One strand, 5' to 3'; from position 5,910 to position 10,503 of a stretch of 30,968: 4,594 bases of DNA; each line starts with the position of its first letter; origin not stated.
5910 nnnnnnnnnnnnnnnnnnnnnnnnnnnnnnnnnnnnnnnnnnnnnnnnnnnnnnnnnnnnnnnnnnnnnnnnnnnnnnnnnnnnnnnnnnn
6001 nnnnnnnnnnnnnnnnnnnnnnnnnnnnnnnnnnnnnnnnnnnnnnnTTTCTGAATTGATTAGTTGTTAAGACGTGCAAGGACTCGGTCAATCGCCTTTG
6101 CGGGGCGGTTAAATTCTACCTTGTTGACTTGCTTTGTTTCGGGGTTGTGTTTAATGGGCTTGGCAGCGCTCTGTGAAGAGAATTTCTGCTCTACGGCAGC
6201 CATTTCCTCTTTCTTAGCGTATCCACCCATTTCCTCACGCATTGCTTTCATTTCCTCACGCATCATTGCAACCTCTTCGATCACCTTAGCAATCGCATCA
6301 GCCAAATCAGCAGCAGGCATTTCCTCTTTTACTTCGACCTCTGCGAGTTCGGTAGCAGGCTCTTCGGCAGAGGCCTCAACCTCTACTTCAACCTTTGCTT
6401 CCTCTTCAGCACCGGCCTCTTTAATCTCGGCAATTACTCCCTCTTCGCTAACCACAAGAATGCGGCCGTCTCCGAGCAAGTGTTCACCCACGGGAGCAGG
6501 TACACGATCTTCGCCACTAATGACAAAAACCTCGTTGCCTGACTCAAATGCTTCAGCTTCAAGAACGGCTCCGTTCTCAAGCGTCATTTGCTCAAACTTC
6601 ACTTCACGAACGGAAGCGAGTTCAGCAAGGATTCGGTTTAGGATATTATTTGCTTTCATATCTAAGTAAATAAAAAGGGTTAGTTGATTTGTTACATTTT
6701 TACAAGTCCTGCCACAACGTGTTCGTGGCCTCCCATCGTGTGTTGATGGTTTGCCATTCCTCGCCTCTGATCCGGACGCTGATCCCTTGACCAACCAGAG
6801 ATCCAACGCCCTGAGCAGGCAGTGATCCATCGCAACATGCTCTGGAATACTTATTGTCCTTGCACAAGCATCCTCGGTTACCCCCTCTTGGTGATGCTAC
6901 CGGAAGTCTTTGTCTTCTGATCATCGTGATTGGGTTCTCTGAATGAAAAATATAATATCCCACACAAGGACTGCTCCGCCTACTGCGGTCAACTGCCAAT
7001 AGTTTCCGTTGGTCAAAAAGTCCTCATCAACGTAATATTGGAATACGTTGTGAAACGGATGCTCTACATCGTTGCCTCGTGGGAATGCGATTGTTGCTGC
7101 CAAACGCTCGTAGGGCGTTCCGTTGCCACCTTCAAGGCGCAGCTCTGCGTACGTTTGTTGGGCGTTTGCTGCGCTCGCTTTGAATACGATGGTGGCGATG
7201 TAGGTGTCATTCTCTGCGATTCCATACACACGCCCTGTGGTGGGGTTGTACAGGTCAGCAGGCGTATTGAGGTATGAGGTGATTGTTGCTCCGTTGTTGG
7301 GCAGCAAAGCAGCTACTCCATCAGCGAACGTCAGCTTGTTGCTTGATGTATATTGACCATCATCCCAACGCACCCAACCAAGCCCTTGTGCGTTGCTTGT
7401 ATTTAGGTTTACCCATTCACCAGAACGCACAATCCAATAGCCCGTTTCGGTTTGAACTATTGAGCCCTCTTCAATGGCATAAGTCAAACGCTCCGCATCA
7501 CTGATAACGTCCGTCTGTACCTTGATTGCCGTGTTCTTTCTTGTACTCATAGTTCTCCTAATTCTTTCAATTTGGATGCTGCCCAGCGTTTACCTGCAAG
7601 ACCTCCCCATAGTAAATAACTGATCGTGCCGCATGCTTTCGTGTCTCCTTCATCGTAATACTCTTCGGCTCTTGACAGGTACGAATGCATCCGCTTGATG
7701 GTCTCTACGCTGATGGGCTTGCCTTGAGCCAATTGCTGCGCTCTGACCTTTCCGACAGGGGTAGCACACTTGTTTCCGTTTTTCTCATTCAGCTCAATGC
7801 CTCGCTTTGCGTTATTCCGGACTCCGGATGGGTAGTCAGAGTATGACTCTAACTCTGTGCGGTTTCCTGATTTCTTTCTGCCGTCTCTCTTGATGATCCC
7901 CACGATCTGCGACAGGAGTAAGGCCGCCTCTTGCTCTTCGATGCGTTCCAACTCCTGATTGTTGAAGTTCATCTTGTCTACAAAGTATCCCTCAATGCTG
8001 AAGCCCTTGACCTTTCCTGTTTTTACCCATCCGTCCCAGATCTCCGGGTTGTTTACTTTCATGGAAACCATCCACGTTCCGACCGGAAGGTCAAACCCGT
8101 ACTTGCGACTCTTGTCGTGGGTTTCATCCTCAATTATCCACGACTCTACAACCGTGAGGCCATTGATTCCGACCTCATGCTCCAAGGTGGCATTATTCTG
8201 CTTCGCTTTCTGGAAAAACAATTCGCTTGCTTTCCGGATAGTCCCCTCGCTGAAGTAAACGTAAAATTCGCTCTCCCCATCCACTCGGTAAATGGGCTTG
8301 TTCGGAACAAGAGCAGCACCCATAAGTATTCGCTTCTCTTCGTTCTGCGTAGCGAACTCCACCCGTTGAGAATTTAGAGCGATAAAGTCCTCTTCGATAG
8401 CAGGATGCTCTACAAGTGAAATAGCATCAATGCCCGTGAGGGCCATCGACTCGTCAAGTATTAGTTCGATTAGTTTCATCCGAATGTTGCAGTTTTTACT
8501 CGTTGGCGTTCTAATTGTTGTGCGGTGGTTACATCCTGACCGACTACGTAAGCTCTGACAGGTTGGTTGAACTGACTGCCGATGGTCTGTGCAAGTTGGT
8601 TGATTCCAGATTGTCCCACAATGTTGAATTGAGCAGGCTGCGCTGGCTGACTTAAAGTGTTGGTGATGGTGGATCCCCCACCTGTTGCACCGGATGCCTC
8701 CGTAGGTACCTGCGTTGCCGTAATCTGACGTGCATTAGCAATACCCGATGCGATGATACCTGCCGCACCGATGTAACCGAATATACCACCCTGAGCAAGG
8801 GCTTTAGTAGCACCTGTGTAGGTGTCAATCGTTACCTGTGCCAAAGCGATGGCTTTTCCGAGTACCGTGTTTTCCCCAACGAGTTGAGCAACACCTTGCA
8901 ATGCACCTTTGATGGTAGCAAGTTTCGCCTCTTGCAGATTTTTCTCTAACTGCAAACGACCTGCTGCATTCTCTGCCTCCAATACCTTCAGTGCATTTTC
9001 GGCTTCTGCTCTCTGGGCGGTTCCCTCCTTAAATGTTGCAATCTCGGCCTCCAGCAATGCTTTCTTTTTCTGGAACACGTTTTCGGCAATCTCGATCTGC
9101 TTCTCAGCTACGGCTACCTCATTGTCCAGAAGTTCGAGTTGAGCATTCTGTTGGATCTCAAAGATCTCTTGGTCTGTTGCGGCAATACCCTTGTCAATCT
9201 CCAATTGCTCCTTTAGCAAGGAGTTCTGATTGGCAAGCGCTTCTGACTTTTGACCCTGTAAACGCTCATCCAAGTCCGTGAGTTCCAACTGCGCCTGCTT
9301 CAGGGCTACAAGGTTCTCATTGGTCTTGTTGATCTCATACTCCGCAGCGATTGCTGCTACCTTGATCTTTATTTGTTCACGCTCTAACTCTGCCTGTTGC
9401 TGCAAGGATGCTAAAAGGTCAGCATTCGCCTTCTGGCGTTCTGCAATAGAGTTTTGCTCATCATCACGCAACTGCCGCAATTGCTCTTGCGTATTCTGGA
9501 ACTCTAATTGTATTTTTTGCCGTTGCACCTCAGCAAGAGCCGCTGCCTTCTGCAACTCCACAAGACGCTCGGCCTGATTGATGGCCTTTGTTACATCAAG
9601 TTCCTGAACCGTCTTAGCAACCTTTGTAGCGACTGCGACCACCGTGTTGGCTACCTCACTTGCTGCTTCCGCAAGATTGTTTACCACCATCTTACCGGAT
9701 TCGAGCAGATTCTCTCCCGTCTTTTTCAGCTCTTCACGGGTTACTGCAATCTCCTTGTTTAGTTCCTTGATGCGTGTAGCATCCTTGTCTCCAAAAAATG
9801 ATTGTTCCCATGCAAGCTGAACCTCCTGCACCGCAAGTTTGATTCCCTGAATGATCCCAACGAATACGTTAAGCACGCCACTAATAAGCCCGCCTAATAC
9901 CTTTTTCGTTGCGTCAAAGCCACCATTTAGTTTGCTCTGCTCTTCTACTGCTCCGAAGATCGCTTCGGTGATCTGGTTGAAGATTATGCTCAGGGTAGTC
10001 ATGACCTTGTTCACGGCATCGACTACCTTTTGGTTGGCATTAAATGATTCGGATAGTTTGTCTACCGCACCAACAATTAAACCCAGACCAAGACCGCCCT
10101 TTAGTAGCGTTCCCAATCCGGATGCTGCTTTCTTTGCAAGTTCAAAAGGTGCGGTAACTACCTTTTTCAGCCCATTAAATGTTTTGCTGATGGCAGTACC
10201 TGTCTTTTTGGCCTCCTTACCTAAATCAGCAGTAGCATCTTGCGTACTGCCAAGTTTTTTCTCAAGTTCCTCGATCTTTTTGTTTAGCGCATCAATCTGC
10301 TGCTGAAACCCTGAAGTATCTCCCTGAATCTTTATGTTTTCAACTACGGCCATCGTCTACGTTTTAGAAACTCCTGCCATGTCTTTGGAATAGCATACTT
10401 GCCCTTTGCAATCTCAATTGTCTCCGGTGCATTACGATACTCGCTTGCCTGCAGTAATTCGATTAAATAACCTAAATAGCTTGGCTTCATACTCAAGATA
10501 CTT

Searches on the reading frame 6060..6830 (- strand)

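Call 28: search_protein_families(library=pfam, proteins=[window:6060-6830:-], max_evalue=0.05)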
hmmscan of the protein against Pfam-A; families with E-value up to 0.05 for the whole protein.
window:6060-6830:- (256 aa): 0 families

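Call 29: search_protein_families(library=phrogs, proteins=[window:6060-6830:-], max_evalue=0.001)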
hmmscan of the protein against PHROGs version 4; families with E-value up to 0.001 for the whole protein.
window:6060-6830:- (256 aa): 1 family
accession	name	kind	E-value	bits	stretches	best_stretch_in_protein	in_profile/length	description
phrog_24921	-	unknown function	5.8e-05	23.3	1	90-214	221-342/349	-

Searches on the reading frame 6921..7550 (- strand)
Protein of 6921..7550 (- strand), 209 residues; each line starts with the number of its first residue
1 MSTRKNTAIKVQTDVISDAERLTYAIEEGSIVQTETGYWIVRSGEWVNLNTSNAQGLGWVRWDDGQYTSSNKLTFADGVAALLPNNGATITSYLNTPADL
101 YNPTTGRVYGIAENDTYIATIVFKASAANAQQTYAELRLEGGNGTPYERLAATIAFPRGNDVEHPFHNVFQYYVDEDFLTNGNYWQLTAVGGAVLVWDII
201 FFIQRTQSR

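Call 28: search_protein_families(library=pfam, proteins=[window:6921-7550:-], max_evalue=0.05)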
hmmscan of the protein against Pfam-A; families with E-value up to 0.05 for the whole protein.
window:6921-7550:- (209 aa): 0 families

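Call 29: search_protein_families(library=phrogs, proteins=[window:6921-7550:-], max_evalue=0.001)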
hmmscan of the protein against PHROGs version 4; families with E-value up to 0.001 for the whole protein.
window:6921-7550:- (209 aa): 1 family
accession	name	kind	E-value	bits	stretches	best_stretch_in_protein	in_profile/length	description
phrog_8270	-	unknown function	8.1e-19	69.3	1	54-207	33-194/196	-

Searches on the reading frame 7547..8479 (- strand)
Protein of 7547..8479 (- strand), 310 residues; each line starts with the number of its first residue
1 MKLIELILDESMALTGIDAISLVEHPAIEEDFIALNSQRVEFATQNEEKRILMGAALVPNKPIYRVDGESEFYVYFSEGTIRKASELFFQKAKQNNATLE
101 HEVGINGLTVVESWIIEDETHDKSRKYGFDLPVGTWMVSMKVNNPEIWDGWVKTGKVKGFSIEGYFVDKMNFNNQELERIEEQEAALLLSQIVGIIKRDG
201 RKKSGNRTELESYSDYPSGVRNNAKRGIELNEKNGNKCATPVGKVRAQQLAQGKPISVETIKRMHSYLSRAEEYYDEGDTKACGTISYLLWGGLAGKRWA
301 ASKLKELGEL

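Call 28: search_protein_families(library=pfam, proteins=[window:7547-8479:-], max_evalue=0.05)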
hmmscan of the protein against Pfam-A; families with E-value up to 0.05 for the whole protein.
window:7547-8479:- (310 aa): 1 family
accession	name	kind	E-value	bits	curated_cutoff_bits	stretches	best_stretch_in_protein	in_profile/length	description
PF14550.11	Peptidase_S78_2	-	3.7e-15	56.5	24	1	41-165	4-121/126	Putative phage serine protease XkdF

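Call 29: search_protein_families(library=phrogs, proteins=[window:7547-8479:-], max_evalue=0.001)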
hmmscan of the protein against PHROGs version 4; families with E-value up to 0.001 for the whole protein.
window:7547-8479:- (310 aa): 7 families
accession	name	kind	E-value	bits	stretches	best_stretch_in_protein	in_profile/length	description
phrog_24921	-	unknown function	2e-48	166.3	1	14-174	13-174/349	-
phrog_1530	-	other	9e-16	59.1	1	32-165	230-348/379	DNA methyltransferase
phrog_3017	-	head and packaging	6.6e-14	52.9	1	20-205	13-190/402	head maturation protease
phrog_15223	-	other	2.5e-10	41.6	1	44-173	8-121/199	protease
phrog_34096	-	head and packaging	5e-10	39.8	1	45-163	129-232/412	head maturation protease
phrog_2859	-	unknown function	6.4e-10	38.6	1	216-303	165-260/740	-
phrog_13242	-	unknown function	0.00042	20.4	1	46-164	316-421/450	-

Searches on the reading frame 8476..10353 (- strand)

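Call 28: search_protein_families(library=pfam, proteins=[window:8476-10353:-], max_evalue=0.05)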
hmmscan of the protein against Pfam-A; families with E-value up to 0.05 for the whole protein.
window:8476-10353:- (625 aa): 0 families

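Call 29: search_protein_families(library=phrogs, proteins=[window:8476-10353:-], max_evalue=0.001)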
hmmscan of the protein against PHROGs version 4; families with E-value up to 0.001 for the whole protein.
window:8476-10353:- (625 aa): 3 families
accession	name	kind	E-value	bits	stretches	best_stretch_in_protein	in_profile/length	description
phrog_1538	-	tail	8.2e-07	29.1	1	99-548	221-704/811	tail length tape measure protein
phrog_3336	-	tail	1.5e-06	28.1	1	23-559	358-955/1051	tail length tape measure protein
phrog_21537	-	head and packaging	0.00042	20.1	0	113-470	136-494/682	virion structural protein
